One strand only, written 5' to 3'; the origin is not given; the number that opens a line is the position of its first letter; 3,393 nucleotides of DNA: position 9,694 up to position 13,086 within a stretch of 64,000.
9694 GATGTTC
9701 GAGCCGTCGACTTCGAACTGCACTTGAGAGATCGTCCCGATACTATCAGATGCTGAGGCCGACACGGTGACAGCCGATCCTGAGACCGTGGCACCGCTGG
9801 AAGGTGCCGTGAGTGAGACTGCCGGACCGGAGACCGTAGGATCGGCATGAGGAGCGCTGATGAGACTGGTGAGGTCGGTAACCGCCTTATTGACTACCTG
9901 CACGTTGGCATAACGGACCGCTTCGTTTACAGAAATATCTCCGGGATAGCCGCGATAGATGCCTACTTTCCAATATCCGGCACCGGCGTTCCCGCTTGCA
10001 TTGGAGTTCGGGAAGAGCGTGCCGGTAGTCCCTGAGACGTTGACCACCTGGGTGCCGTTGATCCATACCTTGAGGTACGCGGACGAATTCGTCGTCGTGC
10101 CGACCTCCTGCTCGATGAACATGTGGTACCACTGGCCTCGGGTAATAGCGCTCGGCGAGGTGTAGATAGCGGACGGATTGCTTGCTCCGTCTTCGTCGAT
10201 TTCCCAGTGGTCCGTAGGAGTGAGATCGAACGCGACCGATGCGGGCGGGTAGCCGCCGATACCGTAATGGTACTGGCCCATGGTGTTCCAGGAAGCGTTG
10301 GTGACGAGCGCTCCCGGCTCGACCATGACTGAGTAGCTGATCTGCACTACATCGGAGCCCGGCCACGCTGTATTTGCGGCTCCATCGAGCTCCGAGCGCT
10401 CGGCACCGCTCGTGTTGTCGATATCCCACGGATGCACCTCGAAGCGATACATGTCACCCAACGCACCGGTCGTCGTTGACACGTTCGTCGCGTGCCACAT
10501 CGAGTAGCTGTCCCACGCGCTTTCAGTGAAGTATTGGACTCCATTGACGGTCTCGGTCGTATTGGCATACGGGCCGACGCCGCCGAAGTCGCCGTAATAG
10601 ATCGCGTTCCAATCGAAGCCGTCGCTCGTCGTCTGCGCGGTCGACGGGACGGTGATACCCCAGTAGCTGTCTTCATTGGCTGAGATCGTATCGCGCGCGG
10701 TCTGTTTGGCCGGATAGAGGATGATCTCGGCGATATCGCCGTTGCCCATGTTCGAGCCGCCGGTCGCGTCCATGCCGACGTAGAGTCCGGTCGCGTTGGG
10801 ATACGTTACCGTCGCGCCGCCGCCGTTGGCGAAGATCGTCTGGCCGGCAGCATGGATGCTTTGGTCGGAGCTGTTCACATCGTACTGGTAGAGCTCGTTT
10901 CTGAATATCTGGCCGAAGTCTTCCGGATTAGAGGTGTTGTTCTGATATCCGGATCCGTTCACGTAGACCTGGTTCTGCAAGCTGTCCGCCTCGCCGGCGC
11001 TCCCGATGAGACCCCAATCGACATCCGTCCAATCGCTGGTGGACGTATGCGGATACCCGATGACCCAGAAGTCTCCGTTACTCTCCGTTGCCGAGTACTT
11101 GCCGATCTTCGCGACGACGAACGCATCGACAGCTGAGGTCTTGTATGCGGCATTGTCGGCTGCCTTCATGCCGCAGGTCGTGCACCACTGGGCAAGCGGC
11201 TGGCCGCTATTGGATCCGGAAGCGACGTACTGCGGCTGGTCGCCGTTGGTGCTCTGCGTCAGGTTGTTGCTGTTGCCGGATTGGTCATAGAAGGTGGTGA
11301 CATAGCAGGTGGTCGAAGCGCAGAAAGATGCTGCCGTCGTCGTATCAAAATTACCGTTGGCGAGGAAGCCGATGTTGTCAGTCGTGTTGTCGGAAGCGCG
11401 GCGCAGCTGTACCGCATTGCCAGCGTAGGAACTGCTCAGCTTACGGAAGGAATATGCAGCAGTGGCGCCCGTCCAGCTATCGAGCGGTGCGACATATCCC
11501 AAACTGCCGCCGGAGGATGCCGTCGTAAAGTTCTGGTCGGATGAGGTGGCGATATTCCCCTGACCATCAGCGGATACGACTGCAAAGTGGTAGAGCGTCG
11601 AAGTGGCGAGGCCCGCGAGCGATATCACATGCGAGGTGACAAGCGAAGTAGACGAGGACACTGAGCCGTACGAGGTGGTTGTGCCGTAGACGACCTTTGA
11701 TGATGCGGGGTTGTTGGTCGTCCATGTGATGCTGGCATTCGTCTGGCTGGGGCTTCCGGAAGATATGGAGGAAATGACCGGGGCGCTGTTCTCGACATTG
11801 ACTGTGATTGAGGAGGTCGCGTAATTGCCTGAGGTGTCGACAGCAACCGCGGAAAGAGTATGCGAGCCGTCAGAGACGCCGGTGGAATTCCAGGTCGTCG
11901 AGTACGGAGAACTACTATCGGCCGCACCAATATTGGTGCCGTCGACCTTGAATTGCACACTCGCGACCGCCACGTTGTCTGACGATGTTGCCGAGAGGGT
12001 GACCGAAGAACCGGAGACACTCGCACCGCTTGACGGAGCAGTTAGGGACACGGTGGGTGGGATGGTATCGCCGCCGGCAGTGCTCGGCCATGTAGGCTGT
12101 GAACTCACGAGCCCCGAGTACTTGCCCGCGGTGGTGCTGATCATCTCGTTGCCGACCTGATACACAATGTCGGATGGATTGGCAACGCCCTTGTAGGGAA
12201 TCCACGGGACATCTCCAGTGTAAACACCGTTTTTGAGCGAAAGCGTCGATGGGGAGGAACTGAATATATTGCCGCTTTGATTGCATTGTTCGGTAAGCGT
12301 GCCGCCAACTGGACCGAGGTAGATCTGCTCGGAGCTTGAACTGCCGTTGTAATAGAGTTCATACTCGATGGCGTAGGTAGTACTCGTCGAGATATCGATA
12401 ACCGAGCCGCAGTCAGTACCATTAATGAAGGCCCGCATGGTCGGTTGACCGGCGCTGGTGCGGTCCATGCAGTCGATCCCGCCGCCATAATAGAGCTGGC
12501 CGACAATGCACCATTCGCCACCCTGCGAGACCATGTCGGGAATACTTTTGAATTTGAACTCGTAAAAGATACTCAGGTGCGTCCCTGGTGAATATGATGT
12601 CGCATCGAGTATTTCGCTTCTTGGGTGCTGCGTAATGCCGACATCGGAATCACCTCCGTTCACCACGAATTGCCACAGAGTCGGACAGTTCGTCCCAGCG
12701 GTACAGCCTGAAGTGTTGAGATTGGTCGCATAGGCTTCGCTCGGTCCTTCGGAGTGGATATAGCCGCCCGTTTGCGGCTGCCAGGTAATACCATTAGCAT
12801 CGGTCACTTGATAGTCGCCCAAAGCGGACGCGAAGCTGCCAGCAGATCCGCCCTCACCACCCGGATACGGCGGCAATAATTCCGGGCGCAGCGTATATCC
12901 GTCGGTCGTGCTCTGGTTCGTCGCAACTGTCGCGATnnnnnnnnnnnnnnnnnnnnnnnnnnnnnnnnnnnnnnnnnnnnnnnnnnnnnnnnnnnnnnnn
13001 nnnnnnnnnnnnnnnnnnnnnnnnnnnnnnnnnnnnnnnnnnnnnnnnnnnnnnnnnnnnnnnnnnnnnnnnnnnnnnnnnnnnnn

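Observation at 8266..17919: A 3217-aa surface protein combining PG-binding-like, Ig-like, FN3-like and two polysaccharide-lyase/lectin-like regions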

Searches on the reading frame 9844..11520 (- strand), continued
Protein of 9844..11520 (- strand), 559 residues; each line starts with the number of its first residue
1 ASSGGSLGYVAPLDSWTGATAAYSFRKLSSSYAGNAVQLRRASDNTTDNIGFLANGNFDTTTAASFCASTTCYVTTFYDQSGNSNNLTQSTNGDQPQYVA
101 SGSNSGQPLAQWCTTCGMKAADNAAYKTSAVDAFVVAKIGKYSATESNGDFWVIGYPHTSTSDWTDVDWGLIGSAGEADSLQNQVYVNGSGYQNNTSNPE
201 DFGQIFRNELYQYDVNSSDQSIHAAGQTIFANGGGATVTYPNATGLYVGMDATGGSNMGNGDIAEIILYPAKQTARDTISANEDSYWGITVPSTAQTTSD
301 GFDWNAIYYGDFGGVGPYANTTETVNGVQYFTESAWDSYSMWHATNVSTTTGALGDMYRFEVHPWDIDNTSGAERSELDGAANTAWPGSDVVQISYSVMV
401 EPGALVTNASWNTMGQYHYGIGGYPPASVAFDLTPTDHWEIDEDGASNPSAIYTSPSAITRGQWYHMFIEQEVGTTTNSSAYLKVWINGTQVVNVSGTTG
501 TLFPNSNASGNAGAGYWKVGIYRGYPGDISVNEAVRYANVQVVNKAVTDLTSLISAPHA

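Call 40: search_protein_families(library=pfam, proteins=[P0017, P0019, P0022, P0025, P0026, P0027, P0035, P0037, P0040], max_evalue=0.001)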
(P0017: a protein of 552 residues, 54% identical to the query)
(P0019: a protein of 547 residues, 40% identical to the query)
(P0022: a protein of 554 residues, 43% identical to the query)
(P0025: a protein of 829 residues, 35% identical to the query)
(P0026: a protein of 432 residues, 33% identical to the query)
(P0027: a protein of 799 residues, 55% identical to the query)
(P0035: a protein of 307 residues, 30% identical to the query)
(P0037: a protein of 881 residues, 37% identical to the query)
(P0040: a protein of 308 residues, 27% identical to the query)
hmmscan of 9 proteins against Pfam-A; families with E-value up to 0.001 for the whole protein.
P0017 (552 aa): 1 family
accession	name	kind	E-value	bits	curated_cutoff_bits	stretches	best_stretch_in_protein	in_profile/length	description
PF09206.18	ArabFuran-catal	-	2.1e-23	83.3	25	2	303-378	15-87/315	Alpha-L-arabinofuranosidase B, catalytic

P0019 (547 aa): 1 family
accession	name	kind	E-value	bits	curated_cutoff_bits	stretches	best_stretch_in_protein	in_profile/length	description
PF09206.18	ArabFuran-catal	-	2.5e-20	73.2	25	2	300-378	15-90/315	Alpha-L-arabinofuranosidase B, catalytic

P0022 (554 aa): 1 family
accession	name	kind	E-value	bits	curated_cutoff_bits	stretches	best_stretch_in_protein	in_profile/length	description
PF09206.18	ArabFuran-catal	-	1.5e-20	74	25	2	40-109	19-90/315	Alpha-L-arabinofuranosidase B, catalytic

P0025 (829 aa): 1 family
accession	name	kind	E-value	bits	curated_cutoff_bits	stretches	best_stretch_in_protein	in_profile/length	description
PF09206.18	ArabFuran-catal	-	5e-13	49.3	25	2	318-394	11-90/315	Alpha-L-arabinofuranosidase B, catalytic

P0026 (432 aa): 1 family
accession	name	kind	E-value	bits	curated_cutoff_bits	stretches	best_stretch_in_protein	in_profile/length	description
PF09206.18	ArabFuran-catal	-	1.6e-11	44.3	25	1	188-266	11-90/315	Alpha-L-arabinofuranosidase B, catalytic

P0027 (799 aa): 2 families
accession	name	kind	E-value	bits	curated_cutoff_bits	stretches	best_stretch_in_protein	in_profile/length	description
PF09206.18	ArabFuran-catal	-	9.4e-11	41.8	25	1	549-627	11-90/315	Alpha-L-arabinofuranosidase B, catalytic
PF11367.14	Tail_completion_gp17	-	6.7e-09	36.4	24.5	1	5-127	1-123/124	Tail completion protein gp17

P0035 (307 aa): 1 family
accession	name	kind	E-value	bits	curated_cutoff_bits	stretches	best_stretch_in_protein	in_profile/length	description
PF09206.18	ArabFuran-catal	-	8.3e-15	55.1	25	1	24-100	10-87/315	Alpha-L-arabinofuranosidase B, catalytic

P0037 (881 aa): 3 families
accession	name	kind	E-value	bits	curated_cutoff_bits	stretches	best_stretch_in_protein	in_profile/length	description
PF09206.18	ArabFuran-catal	-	3e-11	43.4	25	1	40-120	8-90/315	Alpha-L-arabinofuranosidase B, catalytic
PF07603.17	Lcl_C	-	3e-10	40.9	34.9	1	788-879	27-117/117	Lcl C-terminal domain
PF16974.11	NAR2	-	7.6e-06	26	26.6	0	582-616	88-124/142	High-affinity nitrate transporter accessory, Ig-like domain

P0040 (308 aa): 1 family
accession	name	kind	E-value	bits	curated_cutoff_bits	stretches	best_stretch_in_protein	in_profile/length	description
PF09206.18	ArabFuran-catal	-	1.2e-05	25.1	25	0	29-70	13-55/315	Alpha-L-arabinofuranosidase B, catalytic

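Call 42: search_solved_structures(query=A1, max_evalue=10, show_alignments=3)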
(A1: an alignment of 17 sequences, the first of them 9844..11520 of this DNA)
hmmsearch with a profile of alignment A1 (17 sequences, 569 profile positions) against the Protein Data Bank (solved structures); distinct sequences matched with E-value up to 10: 4.
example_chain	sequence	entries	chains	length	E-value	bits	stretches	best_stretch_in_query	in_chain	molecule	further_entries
2d43_A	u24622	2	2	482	2.5e-13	52.7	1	46-117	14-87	alpha-L-arabinofuranosidase B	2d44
6sxr_A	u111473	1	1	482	2.5e-13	52.7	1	46-117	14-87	Alpha-L-arabinofuranosidase B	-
1wd3_A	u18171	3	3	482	2.5e-13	52.7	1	46-117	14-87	alpha-L-arabinofuranosidase B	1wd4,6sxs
6sxt_A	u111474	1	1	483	2.5e-13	52.7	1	46-117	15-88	Alpha-L-arabinofuranosidase B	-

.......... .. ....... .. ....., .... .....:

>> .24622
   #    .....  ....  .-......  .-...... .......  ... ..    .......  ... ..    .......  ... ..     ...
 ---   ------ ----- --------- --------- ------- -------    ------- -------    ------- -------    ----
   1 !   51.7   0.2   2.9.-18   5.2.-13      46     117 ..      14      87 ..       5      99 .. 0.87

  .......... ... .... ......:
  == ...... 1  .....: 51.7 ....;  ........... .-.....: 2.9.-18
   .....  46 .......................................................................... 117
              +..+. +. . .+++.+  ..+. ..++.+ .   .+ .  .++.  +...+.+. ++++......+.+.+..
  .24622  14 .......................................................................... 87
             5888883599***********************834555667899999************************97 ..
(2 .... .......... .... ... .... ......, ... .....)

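Call 62: search_dna_similar(query=window:9844-11520:-, collection=phages, mode=protein, max_evalue=0.001, max_rows=15)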
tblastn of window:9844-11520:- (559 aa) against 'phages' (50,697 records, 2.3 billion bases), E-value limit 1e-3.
Records with a match: 19; places in all: 19; records where one place covers at least 80% of the query: 0.
Best place of each record, by identity: <60% 19.
By first word of the organism name: Gordonia 11; Arthrobacter 4; Synechococcus 2; Aphanizomenon 1; Microbacterium 1.
By host as written in the record: Gordonia terrae 3612 10; Synechococcus sp. CB0101 2; Arthrobacter globiformis NRRL B-2979 SEA 2; Arthrobacter globiformis B-2979 2; Gordonia terrai 3612 1; Aphanizomenon flos-aquae 1; Microbacterium foliorum NRRL B-24224 1.
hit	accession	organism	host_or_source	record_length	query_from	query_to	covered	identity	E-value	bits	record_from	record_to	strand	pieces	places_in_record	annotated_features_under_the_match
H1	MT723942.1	Gordonia phage Archis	Gordonia terrae 3612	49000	4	130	23%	40.9%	2e-12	76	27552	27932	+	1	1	32: hypothetical protein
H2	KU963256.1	Gordonia phage Lucky10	Gordonia terrae 3612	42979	22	130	19%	43.1%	3e-12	76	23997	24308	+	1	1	27: alpha-L-arabinofuranosidase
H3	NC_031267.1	Gordonia phage Lucky10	Gordonia terrae 3612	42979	22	130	19%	43.1%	3e-12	76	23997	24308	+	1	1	27: virion structural protein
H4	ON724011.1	Gordonia phage Malachai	Gordonia terrae 3612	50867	22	130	19%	43.1%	4e-12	76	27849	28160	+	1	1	32: hypothetical protein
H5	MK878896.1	Gordonia phage Begonia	Gordonia terrae 3612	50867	22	130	19%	43.1%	4e-12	76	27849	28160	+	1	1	32: minor tail protein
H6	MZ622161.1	Gordonia phage Floral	Gordonia terrai 3612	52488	22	130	19%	43.1%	4e-12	76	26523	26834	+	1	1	30: hypothetical protein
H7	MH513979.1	Gordonia phage Pollux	Gordonia terrae 3612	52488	22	130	19%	43.1%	4e-12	76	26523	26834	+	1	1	30: hypothetical protein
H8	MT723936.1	Gordonia phage Hitter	Gordonia terrae 3612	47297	4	103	18%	45.7%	8e-12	74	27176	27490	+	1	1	31: hypothetical protein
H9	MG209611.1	Aphanizomenon phage vB_AphaS-CL131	Aphanizomenon flos-aquae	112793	9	109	18%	41.6%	8e-10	68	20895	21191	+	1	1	alpha-L-arabinofuranosidase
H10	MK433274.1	Gordonia phage Bradissa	Gordonia terrae 3612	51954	22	103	15%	50.0%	3e-12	76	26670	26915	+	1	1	30: hypothetical protein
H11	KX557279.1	Gordonia phage Hedwig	Gordonia terrae 3612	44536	22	103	15%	50.0%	3e-12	76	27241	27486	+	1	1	32: hypothetical protein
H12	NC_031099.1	Gordonia phage Hedwig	Gordonia terrae 3612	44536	22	103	15%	50.0%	3e-12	76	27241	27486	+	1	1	32: virion structural protein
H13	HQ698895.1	Synechococcus phage S-CBS4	Synechococcus sp. CB0101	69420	5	103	18%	41.4%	9e-5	52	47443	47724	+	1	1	hypothetical protein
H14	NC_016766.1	Synechococcus phage S-CBS4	Synechococcus sp. CB0101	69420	5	103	18%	41.4%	9e-5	52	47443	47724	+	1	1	virion structural protein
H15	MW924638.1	Microbacterium phage Fizzles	Microbacterium foliorum NRRL B-24224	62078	7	102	17%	36.5%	3e-10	69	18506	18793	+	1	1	29: hypothetical protein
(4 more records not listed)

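Call 84: fold_search(model_id=the predicted structure, library=viral)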
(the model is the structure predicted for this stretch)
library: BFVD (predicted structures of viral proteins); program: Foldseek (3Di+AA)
matches with E <= 10: 1399; with E <= 0.001: 387
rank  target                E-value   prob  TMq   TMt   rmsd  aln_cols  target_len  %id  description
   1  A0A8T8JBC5            1.1e-15  1.00  0.44  0.55   3.9       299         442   20  (no name in the UniProt tables at hand)
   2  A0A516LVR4            1.2e-15  1.00  0.31  0.27  19.4       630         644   15  (no name in the UniProt tables at hand)
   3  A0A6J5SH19            1.3e-15  1.00  0.32  0.37  18.5       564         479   13  Concanavalin A-like lectin/glucanases superfamily [uncultured Caudovirales phage]
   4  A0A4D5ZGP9            4.2e-14  1.00  0.33  0.30  24.0       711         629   14  Uncharacterized protein [Burkholderia phage BcepSaruman]
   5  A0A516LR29            7.2e-14  1.00  0.30  0.24  14.0       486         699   13  (no name in the UniProt tables at hand)
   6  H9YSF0                8.4e-14  1.00  0.36  0.51   7.1       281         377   24  (no name in the UniProt tables at hand)
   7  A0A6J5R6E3            1.4e-13  1.00  0.27  0.18  31.4       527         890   12  LamG domain containing protein (Fragment) [uncultured Caudovirales phage]
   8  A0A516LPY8            2.6e-13  1.00  0.40  0.69   5.1       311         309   23  (no name in the UniProt tables at hand)
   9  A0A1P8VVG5            3.7e-13  1.00  0.27  0.21  22.8       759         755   12  (no name in the UniProt tables at hand)
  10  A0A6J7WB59            5.1e-13  1.00  0.28  0.32  17.6       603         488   11  Concanavalin A-like lectin/glucanases superfamily [uncultured Caudovirales phage]
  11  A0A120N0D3            1.1e-12  1.00  0.24  0.10  25.1       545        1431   13  (no name in the UniProt tables at hand)
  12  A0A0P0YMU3            2.1e-12  1.00  0.35  0.33  19.3       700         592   13  (no name in the UniProt tables at hand)
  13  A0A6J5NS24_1          3.3e-12  1.00  0.27  0.19  19.6       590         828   12  Concanavalin A-like lectin/glucanases superfamily (Fragment) [uncultured Caudovirales phage]
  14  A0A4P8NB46            4.8e-12  1.00  0.34  0.29  20.9       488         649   14  Uncharacterized protein [Rheinheimera phage vB_RspM_Barba26A]
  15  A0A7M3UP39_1          5.9e-12  1.00  0.24  0.10  20.0       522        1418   13  LamG-like jellyroll fold domain-containing protein [Pyramimonas orientalis virus]
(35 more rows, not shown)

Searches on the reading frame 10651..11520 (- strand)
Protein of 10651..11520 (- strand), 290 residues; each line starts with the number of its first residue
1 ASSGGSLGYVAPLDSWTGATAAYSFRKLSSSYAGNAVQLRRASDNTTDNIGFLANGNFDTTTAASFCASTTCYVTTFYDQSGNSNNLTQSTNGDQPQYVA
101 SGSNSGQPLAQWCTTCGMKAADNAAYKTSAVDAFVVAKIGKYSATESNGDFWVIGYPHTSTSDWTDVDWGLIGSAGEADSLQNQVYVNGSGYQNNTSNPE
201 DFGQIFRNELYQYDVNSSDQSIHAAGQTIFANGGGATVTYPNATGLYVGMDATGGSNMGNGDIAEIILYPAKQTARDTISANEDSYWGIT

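Call 8: search_protein_families(library=pfam, proteins=[window:10651-11520:-], max_evalue=1)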
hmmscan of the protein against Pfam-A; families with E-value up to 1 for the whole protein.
window:10651-11520:- (290 aa): 2 families
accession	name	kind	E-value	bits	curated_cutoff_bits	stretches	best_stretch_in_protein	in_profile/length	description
PF09206.18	ArabFuran-catal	-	5.8e-17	62.2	25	1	18-98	11-93/315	Alpha-L-arabinofuranosidase B, catalytic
PF00085.26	Thioredoxin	-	0.23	11.9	23.5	1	110-158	27-75/103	Thioredoxin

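Call 45: search_protein_families(library=phrogs, proteins=[window:10651-11520:-], max_evalue=0.001)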
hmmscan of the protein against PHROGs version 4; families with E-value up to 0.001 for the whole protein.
window:10651-11520:- (290 aa): 1 family
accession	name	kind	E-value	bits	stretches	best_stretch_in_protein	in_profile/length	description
phrog_10356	-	head and packaging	6e-15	55.4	1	18-290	336-625/852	virion structural protein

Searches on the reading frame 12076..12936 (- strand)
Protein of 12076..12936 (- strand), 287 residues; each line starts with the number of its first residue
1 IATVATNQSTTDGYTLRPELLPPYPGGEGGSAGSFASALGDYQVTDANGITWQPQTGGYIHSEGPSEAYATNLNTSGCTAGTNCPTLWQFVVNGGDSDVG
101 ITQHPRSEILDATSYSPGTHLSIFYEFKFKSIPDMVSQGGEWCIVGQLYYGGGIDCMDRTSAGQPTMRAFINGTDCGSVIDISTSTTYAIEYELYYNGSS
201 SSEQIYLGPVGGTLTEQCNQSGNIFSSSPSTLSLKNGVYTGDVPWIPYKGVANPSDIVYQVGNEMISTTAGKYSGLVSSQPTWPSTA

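Call 8: search_protein_families(library=pfam, proteins=[window:12076-12936:-], max_evalue=1)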
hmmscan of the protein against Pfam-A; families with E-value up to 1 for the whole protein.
window:12076-12936:- (287 aa): 2 families
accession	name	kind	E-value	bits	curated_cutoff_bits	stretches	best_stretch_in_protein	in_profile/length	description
PF23718.1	DUF7160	-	0.16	12.5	27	1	263-284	5-26/54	Family of unknown function (DUF7160)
PF14478.12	DUF4430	-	0.52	11.2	23.8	0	79-103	33-57/72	Domain of unknown function (DUF4430)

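Call 45: search_protein_families(library=phrogs, proteins=[window:12076-12936:-], max_evalue=0.001)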
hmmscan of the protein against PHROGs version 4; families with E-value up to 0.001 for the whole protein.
window:12076-12936:- (287 aa): 0 families
